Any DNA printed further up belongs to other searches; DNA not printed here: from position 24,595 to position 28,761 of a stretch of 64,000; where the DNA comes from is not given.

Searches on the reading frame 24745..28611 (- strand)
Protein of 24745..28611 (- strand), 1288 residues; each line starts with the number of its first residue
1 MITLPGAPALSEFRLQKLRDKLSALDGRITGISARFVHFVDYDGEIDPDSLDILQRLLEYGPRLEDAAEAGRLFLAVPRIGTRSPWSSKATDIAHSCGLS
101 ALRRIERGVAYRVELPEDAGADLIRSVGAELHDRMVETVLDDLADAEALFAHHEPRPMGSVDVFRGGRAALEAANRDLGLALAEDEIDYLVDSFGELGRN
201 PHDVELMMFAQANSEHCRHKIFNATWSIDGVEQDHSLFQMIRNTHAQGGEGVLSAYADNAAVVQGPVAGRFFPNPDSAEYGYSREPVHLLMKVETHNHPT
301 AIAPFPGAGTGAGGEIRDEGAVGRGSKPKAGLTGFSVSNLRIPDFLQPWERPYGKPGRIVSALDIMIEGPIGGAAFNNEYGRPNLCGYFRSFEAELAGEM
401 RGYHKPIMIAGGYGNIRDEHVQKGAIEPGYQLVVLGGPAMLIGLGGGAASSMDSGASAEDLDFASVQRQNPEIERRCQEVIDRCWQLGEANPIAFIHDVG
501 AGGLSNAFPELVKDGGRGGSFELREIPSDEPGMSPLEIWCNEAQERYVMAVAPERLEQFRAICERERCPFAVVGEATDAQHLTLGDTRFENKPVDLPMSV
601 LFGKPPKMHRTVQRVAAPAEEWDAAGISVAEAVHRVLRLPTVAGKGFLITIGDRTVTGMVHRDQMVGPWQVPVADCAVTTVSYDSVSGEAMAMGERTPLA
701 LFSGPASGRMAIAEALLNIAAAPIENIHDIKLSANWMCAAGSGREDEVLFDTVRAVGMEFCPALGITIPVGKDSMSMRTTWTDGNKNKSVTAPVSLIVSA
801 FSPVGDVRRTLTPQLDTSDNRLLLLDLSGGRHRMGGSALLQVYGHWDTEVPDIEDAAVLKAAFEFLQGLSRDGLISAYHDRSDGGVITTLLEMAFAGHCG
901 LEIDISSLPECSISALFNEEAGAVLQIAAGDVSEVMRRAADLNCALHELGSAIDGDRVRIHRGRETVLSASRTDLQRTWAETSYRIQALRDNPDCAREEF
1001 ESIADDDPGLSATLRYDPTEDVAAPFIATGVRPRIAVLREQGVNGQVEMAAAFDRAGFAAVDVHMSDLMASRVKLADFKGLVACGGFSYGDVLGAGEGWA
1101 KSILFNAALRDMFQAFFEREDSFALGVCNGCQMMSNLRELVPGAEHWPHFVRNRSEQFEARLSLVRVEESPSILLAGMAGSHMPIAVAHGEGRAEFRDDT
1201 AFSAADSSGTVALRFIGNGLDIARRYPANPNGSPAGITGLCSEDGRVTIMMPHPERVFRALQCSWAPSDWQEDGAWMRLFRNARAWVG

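Call 82: search_protein_families(library=pfam, proteins=[window:24745-28611:-], max_evalue=0.00001)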
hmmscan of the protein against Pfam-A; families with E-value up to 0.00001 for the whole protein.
window:24745-28611:- (1288 aa): 5 families
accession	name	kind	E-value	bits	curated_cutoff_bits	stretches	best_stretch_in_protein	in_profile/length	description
PF13507.12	GATase_5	-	1.3e-108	362.4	27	1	1032-1287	1-260/260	CobB/CobQ-like glutamine amidotransferase domain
PF22689.1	FGAR-AT_PurM_N-like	-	3.5e-80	267.8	27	1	645-803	2-160/160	FGAR-AT PurM_N-like domain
PF02769.27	AIRS_C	-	6.6e-51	173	23.1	2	427-584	1-153/156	AIR synthase related protein, C-terminal domain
PF18076.6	FGAR-AT_N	-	1.7e-37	128.3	26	1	35-150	1-115/115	Formylglycinamide ribonucleotide amidotransferase N-terminal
PF18072.6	FGAR-AT_linker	-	2.6e-23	82.7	26.6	1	171-220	1-50/50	Formylglycinamide ribonucleotide amidotransferase linker domain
